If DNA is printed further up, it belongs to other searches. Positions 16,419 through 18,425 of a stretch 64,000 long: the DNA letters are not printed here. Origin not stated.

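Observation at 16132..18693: SipW-type signal peptidase fused to a large membrane domain, flanked by two secreted proteins sharing an AAN[VL]V..S[KR].G N-terminus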

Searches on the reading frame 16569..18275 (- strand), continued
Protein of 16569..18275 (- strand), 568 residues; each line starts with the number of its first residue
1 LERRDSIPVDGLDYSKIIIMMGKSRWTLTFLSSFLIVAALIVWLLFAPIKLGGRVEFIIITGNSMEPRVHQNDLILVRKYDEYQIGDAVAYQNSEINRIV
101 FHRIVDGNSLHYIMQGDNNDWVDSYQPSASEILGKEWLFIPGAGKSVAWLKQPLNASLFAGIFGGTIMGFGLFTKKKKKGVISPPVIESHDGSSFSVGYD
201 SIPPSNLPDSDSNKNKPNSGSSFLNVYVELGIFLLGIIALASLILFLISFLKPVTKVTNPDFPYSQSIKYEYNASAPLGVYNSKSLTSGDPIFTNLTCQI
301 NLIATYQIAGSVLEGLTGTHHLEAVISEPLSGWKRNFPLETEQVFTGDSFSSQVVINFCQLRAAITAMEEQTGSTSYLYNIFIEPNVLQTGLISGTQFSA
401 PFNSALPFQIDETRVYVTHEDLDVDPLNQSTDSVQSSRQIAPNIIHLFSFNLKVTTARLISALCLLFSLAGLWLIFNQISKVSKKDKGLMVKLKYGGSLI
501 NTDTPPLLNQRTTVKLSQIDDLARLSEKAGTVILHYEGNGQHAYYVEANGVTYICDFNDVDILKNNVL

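Call 40: predict_structure(alignment_id=A5)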
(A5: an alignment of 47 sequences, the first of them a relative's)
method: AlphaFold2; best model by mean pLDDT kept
length: 568 residues; sequences in the alignment: 47
mean_pLDDT: 84.7   pTM: 0.64
mean pLDDT of the five models: 84.7, 84.0, 83.8, 82.8, 82.0
residues with pLDDT >= 90: 328; 70-90: 152; 50-70: 21; < 50: 67
segments of 3 or more residues with pLDDT < 50: 1-3, 10-22, 176-203, 205-216, 560-568
pLDDT, mean of each block of 10 residues (from residue 1): 50 44 64 82 84 89 90 95 93 95 91 91 93 96 94 90 83 54 43 40 43 49 77 90 94 91 95 93 92 95 97 95 96 96 97 97 96 92 98 93 97 94 94 91 86 95 97 92 85 85 86 88 90 89 91 80 42
secondary structure, 60 per line:
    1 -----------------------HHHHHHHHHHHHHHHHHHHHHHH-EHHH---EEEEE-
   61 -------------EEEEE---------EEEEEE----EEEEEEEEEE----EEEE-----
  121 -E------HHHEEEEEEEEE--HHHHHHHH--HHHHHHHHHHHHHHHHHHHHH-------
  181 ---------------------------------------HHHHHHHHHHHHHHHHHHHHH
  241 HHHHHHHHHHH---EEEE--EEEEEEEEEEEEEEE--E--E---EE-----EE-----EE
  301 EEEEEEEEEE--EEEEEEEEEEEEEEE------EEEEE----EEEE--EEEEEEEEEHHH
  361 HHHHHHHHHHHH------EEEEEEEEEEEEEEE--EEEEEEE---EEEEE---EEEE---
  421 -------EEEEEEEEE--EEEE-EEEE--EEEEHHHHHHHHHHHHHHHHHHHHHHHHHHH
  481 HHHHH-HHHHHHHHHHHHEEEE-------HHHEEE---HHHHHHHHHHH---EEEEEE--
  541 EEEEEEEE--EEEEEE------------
elements in order: H24-46 E55-59 E74-78 E88-93 E98-107 E112-115 E132-140 H143-150 H153-173 H220-251 E255-258 E261-275 E299-310 E313-327 E334-338 E343-346 E349-357 H358-372 E379-393 E396-402 E406-410 E414-417 E428-436 E439-442 E444-447 E450-453 H454-485 H487-498 E499-502 E513-515 H519-529 E533-538 E541-548 E551-556

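Call 43: fold_search(model_id=the predicted structure, library=pdb)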
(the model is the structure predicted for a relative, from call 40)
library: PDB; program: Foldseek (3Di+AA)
matches with E <= 10: 1468; with E <= 0.001: 6
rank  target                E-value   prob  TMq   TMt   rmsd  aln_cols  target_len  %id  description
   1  7p2p_A                3.2e-04  1.00  0.16  0.53   6.2       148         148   18  Human Signal Peptidase Complex Paralog A (SPC-A) (released 2021-10-06)
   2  3but                  3.8e-04  1.00  0.14  0.44   6.7       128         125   11  Crystal structure of protein Af_0446 from Archaeoglobus fulgidus (released 2008-01-15)
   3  1tza_B                5.1e-04  0.99  0.12  0.31  10.7       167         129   11  X-ray structure of Northeast Structural Genomics Consortium target SoR45 (released 2004-07-27)
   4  6zlx                  5.1e-04  0.90  0.12  0.23  29.9       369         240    7  The structure of the ClpX-associated factor PDIP38 (released 2021-07-14)
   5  1xvs_A                6.3e-04  0.99  0.12  0.36  10.4       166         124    8  Crystal structure of apaG Protein from Vibrio cholerae (released 2004-12-14)
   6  1xq4_A                8.3e-04  0.97  0.12  0.36  10.2       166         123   10  Crystal Structure of the Putative ApaA Protein from Bordetella pertussis, Northeast Structural Genomics Target BeR40 (released 2004-11-09)
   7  1xq4_B                1.1e-03  0.94  0.12  0.34  10.4       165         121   10  Crystal Structure of the Putative ApaA Protein from Bordetella pertussis, Northeast Structural Genomics Target BeR40 (released 2004-11-09)
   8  4n31_A                1.5e-03  1.00  0.14  0.53   4.5       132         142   18  Structure and activity of Streptococcus pyogenes SipA: a signal peptidase homologue essential for pilus polymerisation (released 2014-08-20)
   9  1xq4_C                1.7e-03  0.95  0.12  0.35  10.2       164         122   10  Crystal Structure of the Putative ApaA Protein from Bordetella pertussis, Northeast Structural Genomics Target BeR40 (released 2004-11-09)
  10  1tza_A                2.1e-03  0.97  0.12  0.32   9.7       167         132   11  X-ray structure of Northeast Structural Genomics Consortium target SoR45 (released 2004-07-27)
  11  2f1e_MODEL_1_A        2.7e-03  0.96  0.12  0.36   6.4       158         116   11  Solution structure of ApaG protein (released 2006-10-24)
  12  8b7d                  3.5e-03  0.80  0.12  0.32  12.6       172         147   11  Luminal domain of TMEM106B (released 2023-07-19)
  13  5k6l                  3.7e-03  0.75  0.11  0.08  15.5       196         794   13  Structure of a GH3 b-glucosidase from cow rumen metagenome (released 2016-10-05)
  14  8dhl_B                4.2e-03  0.44  0.09  0.07  16.1       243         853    8  Tannerella forsythia beta-glucuronidase (L2) (released 2023-05-17)
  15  5k6m                  5.2e-03  0.69  0.11  0.08  15.5       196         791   13  Structure of a GH3 b-glIcosidase from cow rumen metagenome in complex with glucose (released 2016-10-05)
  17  4n31_B                5.5e-03  1.00  0.13  0.53   4.8       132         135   17  Structure and activity of Streptococcus pyogenes SipA: a signal peptidase homologue essential for pilus polymerisation (released 2014-08-20)
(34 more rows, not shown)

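Call 68: search_protein_families(library=pfam, proteins=[L031:8037-10166:+, L011:5417-8140:+, L015:2151-3986:+], max_evalue=0.001)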
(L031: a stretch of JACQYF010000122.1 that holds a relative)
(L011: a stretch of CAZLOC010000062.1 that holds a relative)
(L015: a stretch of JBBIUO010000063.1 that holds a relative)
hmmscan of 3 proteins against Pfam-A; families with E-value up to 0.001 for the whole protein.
L031:8037-10166:+ (709 aa): 4 families
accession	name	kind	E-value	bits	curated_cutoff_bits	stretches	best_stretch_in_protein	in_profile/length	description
PF13487.12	HD_5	-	6.5e-34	117.5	27.2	1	548-699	15-170/170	HD domain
PF01966.28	HD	-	9.6e-16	58.6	22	1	549-667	3-115/116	HD domain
PF17231.7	DUF5305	-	5.1e-12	46.1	29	1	283-506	1-217/217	Family of unknown function (DUF5305)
PF00717.28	Peptidase_S24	-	2.1e-10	40.8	23.3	1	33-114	32-113/116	Peptidase S24-like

L011:5417-8140:+ (907 aa): 4 families
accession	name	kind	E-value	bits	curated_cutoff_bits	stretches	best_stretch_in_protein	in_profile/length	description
PF00563.25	EAL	-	1.6e-51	175.4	31.3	1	646-875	3-236/236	EAL domain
PF17231.7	DUF5305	-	2e-14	54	29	1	404-626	1-217/217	Family of unknown function (DUF5305)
PF00717.28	Peptidase_S24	-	1.9e-09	37.7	23.3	1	108-181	30-100/116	Peptidase S24-like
PF10502.14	Peptidase_S26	-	0.00022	21.7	22.9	1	113-163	23-78/168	Signal peptidase, peptidase S26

L015:2151-3986:+ (611 aa): 2 families
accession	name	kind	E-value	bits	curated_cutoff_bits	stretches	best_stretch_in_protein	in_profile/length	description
PF17231.7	DUF5305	-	5.3e-11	42.8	29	1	276-496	1-215/217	Family of unknown function (DUF5305)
PF00717.28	Peptidase_S24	-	1.6e-09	37.9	23.3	1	34-114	35-114/116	Peptidase S24-like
